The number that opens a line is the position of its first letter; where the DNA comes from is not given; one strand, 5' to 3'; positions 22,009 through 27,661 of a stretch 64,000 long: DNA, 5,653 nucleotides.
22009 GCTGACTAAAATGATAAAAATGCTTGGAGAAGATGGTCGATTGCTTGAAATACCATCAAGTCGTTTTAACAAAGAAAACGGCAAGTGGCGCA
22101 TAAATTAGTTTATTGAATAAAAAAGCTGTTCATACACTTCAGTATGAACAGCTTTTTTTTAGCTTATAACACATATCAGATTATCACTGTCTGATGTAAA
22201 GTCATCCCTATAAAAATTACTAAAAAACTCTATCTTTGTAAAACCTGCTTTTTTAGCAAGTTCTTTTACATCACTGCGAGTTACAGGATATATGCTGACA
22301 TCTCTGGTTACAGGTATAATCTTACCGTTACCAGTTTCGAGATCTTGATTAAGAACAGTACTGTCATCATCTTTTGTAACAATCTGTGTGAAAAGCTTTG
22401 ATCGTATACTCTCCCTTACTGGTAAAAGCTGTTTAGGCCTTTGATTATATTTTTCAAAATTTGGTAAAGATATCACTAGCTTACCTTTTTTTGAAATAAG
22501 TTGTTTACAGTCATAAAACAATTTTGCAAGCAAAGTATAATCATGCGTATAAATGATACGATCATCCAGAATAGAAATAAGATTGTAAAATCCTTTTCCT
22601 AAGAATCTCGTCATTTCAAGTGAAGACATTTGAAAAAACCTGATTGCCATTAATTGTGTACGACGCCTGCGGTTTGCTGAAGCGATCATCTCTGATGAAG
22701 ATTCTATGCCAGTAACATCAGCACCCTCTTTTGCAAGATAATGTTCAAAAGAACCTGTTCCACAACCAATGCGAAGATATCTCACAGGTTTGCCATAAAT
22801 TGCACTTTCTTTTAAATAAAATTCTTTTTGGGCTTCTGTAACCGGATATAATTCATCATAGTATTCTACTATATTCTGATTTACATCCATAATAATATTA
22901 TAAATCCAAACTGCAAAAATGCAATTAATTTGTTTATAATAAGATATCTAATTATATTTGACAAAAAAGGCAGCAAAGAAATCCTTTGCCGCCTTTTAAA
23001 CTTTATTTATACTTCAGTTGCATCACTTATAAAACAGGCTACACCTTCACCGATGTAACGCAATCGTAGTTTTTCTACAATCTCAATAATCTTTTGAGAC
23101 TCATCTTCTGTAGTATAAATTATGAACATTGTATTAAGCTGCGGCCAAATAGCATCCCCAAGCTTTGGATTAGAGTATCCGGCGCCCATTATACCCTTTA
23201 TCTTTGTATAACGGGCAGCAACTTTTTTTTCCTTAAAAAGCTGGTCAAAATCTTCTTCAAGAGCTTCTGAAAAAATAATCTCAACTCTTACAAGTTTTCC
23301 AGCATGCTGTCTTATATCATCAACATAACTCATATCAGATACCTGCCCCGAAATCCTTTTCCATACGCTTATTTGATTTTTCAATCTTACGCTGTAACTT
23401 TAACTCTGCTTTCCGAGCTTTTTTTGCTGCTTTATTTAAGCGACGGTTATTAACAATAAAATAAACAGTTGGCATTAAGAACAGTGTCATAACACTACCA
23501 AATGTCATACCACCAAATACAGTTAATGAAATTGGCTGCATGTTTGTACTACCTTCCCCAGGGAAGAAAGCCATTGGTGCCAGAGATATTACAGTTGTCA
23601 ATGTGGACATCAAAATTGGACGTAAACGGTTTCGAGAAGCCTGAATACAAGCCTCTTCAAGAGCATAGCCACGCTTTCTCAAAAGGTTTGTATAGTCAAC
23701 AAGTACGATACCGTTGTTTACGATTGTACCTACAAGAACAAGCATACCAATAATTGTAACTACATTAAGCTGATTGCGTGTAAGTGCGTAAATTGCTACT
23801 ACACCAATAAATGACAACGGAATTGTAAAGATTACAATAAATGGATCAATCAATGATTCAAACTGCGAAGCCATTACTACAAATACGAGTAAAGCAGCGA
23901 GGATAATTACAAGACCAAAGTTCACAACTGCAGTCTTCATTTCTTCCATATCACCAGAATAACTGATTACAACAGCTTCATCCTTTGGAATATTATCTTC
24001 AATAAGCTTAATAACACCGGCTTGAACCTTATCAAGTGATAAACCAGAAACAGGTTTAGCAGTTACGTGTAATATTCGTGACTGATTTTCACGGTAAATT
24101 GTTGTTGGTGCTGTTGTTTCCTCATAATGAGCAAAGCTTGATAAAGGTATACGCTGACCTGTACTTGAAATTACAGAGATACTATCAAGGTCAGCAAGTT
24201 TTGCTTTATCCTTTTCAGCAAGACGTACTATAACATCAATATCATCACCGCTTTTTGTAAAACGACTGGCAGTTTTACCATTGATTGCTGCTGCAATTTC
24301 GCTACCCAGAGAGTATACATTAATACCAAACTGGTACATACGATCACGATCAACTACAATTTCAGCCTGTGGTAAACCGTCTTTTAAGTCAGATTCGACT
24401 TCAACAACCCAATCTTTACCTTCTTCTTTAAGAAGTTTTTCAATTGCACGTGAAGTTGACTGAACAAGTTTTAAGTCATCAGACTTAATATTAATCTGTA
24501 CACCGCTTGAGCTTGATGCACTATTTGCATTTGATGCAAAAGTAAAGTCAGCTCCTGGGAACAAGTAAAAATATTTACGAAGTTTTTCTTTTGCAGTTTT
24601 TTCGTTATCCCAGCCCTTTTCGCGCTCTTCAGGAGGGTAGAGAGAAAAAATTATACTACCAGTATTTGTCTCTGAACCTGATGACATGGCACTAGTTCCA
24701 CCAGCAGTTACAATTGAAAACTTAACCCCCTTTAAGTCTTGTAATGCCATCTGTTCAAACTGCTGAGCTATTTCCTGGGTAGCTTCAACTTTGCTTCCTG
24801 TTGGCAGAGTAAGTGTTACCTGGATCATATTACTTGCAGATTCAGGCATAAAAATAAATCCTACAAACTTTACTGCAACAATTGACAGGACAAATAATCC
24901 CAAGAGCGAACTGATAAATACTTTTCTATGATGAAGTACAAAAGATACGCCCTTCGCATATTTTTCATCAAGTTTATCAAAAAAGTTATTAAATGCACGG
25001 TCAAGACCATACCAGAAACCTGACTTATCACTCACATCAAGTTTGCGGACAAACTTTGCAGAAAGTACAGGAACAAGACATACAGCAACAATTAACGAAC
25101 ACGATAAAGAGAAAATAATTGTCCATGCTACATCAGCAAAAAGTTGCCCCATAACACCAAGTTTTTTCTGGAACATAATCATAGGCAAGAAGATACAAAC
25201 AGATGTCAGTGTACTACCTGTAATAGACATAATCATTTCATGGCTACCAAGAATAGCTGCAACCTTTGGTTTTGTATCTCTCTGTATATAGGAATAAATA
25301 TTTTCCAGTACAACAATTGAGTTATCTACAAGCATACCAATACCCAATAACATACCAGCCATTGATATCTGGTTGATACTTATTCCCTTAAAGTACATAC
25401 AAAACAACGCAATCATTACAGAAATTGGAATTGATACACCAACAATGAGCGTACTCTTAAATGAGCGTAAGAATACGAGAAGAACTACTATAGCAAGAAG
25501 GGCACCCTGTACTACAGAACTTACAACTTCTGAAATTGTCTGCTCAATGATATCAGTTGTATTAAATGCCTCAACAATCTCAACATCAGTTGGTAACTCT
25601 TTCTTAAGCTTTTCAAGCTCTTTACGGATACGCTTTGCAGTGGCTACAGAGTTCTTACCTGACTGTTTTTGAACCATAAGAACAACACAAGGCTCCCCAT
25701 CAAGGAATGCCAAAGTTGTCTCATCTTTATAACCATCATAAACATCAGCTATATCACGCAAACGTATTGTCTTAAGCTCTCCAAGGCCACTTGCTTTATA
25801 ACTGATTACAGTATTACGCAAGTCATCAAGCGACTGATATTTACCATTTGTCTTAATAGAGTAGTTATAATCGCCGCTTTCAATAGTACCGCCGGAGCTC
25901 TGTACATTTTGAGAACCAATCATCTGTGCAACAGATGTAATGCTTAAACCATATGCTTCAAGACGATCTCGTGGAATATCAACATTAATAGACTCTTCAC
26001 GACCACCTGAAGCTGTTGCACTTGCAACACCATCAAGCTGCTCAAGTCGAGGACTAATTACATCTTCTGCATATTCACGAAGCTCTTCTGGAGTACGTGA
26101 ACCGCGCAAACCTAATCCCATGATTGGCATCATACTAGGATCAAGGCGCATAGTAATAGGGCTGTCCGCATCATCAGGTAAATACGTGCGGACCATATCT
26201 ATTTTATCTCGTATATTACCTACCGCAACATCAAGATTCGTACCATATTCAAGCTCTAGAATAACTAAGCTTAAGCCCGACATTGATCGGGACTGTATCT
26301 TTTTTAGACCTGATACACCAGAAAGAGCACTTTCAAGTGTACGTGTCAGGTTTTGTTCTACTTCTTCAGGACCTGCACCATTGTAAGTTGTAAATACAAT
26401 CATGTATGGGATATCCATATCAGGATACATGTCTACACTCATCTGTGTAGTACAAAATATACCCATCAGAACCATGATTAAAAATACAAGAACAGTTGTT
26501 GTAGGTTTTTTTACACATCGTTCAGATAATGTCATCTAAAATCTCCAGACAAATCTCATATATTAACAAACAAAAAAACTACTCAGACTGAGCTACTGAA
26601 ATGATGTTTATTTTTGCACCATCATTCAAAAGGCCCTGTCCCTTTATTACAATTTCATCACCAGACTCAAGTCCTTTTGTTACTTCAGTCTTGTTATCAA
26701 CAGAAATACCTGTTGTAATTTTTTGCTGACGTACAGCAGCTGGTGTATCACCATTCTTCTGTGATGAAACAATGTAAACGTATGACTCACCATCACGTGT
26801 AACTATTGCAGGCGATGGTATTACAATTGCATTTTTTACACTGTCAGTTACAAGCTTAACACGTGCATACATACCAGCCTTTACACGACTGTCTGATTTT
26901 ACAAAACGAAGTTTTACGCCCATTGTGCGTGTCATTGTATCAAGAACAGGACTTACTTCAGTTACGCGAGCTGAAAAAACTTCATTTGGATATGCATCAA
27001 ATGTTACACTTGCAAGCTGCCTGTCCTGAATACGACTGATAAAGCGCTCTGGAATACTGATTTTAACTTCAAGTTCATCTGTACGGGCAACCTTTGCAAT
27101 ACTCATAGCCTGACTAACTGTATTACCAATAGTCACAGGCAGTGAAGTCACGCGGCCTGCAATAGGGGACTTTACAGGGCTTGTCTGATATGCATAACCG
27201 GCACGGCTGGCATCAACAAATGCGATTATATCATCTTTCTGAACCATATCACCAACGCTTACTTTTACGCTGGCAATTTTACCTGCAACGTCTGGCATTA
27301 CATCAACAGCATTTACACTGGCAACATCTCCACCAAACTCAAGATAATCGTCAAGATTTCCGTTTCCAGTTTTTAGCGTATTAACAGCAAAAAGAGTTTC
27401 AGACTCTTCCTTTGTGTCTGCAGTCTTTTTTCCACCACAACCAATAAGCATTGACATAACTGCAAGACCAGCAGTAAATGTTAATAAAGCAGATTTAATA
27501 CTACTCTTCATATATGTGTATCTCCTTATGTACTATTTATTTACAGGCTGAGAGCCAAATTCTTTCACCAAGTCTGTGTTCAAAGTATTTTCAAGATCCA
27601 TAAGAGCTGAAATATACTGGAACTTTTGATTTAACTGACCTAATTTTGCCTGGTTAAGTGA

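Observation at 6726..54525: Repeated -35/-10/6-nt/ATG architecture: probable leaderless mRNAs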

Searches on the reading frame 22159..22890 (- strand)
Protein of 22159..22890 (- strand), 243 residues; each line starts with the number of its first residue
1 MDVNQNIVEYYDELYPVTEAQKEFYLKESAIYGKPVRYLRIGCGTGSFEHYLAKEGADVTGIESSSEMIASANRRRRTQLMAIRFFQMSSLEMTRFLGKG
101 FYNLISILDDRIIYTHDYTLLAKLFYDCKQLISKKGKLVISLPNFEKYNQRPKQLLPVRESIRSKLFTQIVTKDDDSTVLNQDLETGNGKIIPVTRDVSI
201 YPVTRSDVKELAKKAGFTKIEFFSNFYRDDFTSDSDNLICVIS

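Call 28: search_protein_families(library=pfam, proteins=[window:22159-22890:-])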
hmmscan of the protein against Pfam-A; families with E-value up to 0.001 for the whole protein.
window:22159-22890:- (243 aa): 6 families
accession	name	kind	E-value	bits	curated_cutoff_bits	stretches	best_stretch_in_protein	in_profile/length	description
PF13649.12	Methyltransf_25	-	1e-09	39.4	27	1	39-115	2-77/97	Methyltransferase domain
PF13847.12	Methyltransf_31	-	2.5e-09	37.4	27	1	37-151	6-114/145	Methyltransferase domain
PF08241.18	Methyltransf_11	-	8.2e-08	33.2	21.2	1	39-93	1-54/95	Methyltransferase domain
PF13489.12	Methyltransf_23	-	3.2e-07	30.7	27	1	32-157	20-124/164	Methyltransferase domain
PF08242.18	Methyltransf_12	-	1.9e-06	28.9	30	1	39-80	1-45/98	Methyltransferase domain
PF03848.20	TehB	-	0.00015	21.7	20.4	1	9-77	7-73/193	Tellurite resistance protein TehB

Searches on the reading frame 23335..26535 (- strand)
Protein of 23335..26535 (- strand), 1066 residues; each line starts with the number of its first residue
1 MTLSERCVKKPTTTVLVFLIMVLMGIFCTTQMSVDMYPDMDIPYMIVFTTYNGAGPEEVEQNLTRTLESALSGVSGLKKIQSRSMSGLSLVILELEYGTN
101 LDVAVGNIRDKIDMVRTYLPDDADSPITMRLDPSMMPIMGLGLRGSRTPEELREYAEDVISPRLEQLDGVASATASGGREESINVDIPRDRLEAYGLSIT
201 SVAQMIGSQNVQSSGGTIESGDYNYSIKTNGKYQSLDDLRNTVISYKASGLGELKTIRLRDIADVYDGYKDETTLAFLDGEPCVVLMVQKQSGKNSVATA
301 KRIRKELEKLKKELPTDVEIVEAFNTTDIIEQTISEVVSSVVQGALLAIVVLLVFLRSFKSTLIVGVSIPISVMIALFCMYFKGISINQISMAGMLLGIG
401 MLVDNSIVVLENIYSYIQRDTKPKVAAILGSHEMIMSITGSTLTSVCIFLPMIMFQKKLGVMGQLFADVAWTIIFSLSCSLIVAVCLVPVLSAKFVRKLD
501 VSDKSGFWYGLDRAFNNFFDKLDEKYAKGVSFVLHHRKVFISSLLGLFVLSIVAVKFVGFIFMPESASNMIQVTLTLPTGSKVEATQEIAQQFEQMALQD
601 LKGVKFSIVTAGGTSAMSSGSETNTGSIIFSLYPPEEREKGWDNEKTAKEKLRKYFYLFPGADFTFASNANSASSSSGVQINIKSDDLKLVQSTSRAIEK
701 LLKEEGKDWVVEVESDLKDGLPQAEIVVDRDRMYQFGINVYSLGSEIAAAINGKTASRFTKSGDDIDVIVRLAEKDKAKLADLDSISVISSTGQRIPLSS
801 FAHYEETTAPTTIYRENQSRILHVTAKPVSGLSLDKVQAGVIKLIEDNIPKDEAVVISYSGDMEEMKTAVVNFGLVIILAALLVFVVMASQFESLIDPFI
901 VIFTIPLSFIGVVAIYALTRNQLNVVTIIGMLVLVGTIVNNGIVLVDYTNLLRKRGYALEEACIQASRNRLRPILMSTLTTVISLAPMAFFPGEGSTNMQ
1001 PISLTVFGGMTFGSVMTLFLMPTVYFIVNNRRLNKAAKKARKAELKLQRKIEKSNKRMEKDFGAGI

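Call 40: search_protein_families(library=pfam, proteins=[window:23335-26535:-], max_evalue=1e-8)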
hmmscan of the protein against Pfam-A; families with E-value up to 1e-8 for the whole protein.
window:23335-26535:- (1066 aa): 2 families
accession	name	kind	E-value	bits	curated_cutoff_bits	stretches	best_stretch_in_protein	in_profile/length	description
PF00873.25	ACR_tran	-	2.4e-244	813.9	28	1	7-1028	5-1020/1021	AcrB/AcrD/AcrF family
PF03176.21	MMPL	-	2.4e-15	56.8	20.5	0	874-1042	146-315/333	MMPL family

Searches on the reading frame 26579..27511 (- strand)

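Call 40: search_protein_families(library=pfam, proteins=[window:26579-27511:-], max_evalue=1e-8)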
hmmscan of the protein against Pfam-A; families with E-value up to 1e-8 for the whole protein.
window:26579-27511:- (310 aa): 3 families
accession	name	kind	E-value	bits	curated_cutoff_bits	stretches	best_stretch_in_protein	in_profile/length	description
PF16576.10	HlyD_D23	-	8.5e-23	81.2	30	1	103-216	101-214/214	Barrel-sandwich domain of CusB or HlyD membrane-fusion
PF13437.12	HlyD_3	-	7e-15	56.1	22.2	1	113-206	2-96/106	HlyD family secretion protein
PF13533.13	Biotin_lipoyl_2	-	6.2e-11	42.3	29.8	0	71-100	3-32/32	Biotin-lipoyl like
